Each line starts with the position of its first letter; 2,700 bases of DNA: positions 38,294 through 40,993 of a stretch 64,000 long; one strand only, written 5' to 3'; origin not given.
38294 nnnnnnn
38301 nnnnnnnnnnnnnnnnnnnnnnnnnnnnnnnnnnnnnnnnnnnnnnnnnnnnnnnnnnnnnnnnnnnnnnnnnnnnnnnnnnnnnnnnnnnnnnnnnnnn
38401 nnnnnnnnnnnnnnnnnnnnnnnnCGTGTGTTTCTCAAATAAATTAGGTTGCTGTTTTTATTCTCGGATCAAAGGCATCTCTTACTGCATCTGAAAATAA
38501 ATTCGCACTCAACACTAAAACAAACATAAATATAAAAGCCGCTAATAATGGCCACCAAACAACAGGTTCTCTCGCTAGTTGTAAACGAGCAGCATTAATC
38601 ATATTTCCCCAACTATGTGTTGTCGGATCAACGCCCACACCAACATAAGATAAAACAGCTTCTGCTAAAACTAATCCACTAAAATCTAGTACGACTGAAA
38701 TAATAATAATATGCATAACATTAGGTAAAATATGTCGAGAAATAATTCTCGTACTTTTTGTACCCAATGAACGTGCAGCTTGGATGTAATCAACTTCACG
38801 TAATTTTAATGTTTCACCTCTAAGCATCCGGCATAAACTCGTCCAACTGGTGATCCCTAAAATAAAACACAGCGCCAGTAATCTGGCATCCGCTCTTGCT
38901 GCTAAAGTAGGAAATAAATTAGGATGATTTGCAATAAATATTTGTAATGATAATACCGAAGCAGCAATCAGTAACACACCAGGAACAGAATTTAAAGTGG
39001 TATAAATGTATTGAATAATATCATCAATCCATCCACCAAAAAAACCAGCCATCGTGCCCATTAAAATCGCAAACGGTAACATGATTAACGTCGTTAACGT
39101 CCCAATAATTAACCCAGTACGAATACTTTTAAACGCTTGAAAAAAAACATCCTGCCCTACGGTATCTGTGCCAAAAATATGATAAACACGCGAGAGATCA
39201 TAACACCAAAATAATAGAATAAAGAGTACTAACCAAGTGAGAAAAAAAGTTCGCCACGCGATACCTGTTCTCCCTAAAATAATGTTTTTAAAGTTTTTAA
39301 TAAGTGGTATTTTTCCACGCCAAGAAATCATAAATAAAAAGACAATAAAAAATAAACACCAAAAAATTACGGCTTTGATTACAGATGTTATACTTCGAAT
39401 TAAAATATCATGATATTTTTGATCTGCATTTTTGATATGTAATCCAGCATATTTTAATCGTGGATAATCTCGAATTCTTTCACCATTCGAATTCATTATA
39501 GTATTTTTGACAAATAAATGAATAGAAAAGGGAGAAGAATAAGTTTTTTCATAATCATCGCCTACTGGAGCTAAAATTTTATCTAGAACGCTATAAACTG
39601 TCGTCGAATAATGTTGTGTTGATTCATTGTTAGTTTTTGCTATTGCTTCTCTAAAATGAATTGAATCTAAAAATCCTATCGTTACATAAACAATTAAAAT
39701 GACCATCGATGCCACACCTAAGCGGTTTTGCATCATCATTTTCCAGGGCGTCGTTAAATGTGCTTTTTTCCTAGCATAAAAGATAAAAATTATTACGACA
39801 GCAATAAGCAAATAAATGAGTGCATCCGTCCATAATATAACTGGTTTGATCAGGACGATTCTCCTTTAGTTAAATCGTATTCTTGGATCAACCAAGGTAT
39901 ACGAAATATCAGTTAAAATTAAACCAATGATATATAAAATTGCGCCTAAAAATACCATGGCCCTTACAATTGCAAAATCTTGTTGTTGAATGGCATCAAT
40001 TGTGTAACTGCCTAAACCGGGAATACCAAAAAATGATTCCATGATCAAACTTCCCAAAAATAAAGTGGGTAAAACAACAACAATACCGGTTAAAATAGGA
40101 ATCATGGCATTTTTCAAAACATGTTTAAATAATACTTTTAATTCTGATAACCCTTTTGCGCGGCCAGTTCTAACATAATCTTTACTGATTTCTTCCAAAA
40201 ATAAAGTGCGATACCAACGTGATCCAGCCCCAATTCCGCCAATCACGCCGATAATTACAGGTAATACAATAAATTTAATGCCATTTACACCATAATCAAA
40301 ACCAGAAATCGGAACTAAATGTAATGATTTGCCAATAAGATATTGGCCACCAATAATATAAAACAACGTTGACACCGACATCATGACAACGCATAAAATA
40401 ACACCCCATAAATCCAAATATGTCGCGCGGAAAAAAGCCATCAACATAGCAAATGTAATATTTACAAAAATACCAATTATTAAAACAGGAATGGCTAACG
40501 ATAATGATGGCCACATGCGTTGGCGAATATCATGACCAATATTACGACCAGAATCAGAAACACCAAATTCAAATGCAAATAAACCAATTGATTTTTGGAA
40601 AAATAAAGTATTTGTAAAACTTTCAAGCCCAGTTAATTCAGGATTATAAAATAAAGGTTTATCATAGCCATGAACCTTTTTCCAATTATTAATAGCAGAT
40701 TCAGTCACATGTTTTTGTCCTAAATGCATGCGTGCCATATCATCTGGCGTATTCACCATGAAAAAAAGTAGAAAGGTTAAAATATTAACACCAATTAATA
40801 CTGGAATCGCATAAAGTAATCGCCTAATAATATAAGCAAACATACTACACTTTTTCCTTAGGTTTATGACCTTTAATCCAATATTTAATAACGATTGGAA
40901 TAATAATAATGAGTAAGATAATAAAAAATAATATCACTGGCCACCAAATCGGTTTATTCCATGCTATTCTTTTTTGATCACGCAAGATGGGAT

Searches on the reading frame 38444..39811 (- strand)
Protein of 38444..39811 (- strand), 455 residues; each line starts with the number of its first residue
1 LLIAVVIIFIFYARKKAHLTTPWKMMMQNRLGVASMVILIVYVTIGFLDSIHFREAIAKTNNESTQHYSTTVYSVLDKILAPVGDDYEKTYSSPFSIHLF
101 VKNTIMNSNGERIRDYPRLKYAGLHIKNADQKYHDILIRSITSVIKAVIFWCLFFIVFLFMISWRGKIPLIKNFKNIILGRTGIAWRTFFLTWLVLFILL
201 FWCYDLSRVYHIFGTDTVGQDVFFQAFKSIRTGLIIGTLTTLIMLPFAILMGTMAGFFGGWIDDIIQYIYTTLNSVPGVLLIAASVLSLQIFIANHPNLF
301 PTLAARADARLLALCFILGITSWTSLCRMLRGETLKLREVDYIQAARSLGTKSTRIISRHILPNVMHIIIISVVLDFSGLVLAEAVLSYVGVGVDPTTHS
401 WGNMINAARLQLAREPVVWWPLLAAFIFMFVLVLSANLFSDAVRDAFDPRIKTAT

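Call 4: search_protein_families(library=pfam, proteins=[window:38444-39811:-], max_evalue=0.01)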
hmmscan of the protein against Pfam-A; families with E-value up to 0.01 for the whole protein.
window:38444-39811:- (455 aa): 1 family
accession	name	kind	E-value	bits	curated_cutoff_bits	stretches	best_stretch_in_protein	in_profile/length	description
PF00528.27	BPD_transp_1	-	7.6e-25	88.1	26.4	1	248-452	1-183/184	Binding-protein-dependent transport system inner membrane component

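Call 5: search_protein_families(library=ncbifam, proteins=[window:38444-39811:-], max_evalue=0.01)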
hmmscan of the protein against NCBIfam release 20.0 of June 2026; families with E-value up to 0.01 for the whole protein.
window:38444-39811:- (455 aa): 23 families
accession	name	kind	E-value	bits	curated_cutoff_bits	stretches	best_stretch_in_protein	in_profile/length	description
NF045476.1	Opp4C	equivalog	2.8e-57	194.1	350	1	210-450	56-278/278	oligopeptide ABC transporter permease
NF045475.1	Opp3C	equivalog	4.3e-45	154.3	450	1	209-452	106-328/328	oligopeptide ABC transporter permease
NF045474.1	Opp2C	equivalog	5.6e-41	140.7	300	1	209-448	18-236/236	nickel transporter permease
NF045473.1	Opp1C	equivalog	3e-38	131.8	350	1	209-450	46-266/267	nickel/cobalt ABC transporter permease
NF011662.0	PRK15082.1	equivalog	3.2e-35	122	484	1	209-453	79-302/303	glutathione ABC transporter permease GsiD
TIGR02790.1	nickel_nikC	equivalog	7.6e-33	114.2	358.45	1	209-448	40-258/258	nickel ABC transporter permease subunit NikC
NF007738.0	PRK10417.1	equivalog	9.1e-32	110.6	335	1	208-453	49-273/277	nickel ABC transporter permease subunit NikC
NF007376.0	PRK09881.1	equivalog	2.6e-31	108.7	434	1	210-451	73-293/298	D,D-dipeptide ABC transporter permease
NF011935.0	PRK15406.1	equivalog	1.5e-29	103.8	433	1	210-450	81-300/302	oligopeptide ABC transporter permease OppC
NF008160.0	PRK10913.1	equivalog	3.1e-29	102.3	483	1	208-452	76-299/300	dipeptide ABC transporter permease DppC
NF047573.1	opine_perm_CntC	exception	4.7e-26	91.7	440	1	209-451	50-271/271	staphylopine uptake ABC transporter permease subunit CntC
NF043080.1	MMSYN1_0166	equivalog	3.4e-24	85.3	370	1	208-450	80-304/307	oligopeptide ABC transporter permease OppC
NF011596.0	PRK15021.1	subfamily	4e-19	68.8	439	1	212-450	122-338/341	microcin C ABC transporter permease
NF045470.1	Opp2B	equivalog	2.2e-14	53.3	350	1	219-452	80-300/300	nickel ABC transporter permease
NF011691.0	PRK15111.1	equivalog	3e-11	43.4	379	1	207-448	72-292/296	putrescine export ABC transporter permease SapC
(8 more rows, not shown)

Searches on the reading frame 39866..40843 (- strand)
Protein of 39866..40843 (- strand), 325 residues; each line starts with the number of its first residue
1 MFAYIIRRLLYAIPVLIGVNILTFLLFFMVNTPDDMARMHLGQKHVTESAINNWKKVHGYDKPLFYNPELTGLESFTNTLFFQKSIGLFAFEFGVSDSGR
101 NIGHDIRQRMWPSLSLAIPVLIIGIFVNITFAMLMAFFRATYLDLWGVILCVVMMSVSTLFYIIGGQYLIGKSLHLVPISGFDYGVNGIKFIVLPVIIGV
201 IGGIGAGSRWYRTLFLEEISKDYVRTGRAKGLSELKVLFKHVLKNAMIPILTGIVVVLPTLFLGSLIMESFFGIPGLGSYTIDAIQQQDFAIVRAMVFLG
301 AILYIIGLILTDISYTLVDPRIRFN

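Call 4: search_protein_families(library=pfam, proteins=[window:39866-40843:-], max_evalue=0.01)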
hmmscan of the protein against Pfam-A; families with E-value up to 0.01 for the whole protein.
window:39866-40843:- (325 aa): 2 families
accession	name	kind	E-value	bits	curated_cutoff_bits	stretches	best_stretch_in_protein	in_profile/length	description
PF00528.27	BPD_transp_1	-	4.2e-32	111.8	26.4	1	129-323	2-183/184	Binding-protein-dependent transport system inner membrane component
PF19300.4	BPD_transp_1_N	-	3.5e-07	30.8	23.8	1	1-65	1-62/114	Binding-prot-dependent transport system membrane comp, N-term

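Call 5: search_protein_families(library=ncbifam, proteins=[window:39866-40843:-], max_evalue=0.01)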
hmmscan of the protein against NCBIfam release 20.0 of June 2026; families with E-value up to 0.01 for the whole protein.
window:39866-40843:- (325 aa): 18 families
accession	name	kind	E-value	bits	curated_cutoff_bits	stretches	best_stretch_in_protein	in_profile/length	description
NF045470.1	Opp2B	equivalog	7.7e-45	153.4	350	1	8-323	1-300/300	nickel ABC transporter permease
NF045471.1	Opp3B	equivalog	1.1e-44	153.1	480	1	1-324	1-304/308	oligopeptide ABC transporter permease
NF045469.1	Opp1B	equivalog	2.8e-43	148.6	380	1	1-323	1-307/307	nickel/cobalt ABC transporter permease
NF045472.1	Opp4B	equivalog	5.5e-41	140.9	450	1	1-323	1-319/319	oligopeptide ABC transporter permease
NF011661.0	PRK15081.1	equivalog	1.8e-39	136.1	463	1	1-324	1-305/306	glutathione ABC transporter permease GsiC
TIGR02789.1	nickel_nikB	equivalog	5.5e-39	134.4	447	1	1-323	1-307/314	nickel ABC transporter permease subunit NikB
NF007677.0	PRK10352.1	equivalog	5.1e-35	121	433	1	1-324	1-308/314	nickel ABC transporter permease subunit NikB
NF008161.0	PRK10914.1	equivalog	1.9e-33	116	590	2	188-324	201-337/339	dipeptide ABC transporter permease DppB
NF011712.0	PRK15133.1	subfamily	8.9e-29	100.5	445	1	80-324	102-361/364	microcin C ABC transporter permease YejB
NF007008.0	PRK09471.1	equivalog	1.4e-27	97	388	1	1-324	1-306/306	oligopeptide ABC transporter permease OppB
NF043081.1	MMSYN1_0165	equivalog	7.2e-25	87.8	350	1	99-324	164-386/388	oligopeptide ABC transporter permease OppB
NF011690.0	PRK15110.1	equivalog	1.2e-20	74.2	432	1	187-320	178-311/321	putrescine export ABC transporter permease SapB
NF045475.1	Opp3C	equivalog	1.2e-05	24.6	450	1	9-279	31-273/328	oligopeptide ABC transporter permease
NF040733.1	ABC_perm_U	equivalog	2.2e-05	24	295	1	217-319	144-247/251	ABC transporter permease subunit SaoP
NF045474.1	Opp2C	equivalog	4.7e-05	23.1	300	1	208-269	118-174/236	nickel transporter permease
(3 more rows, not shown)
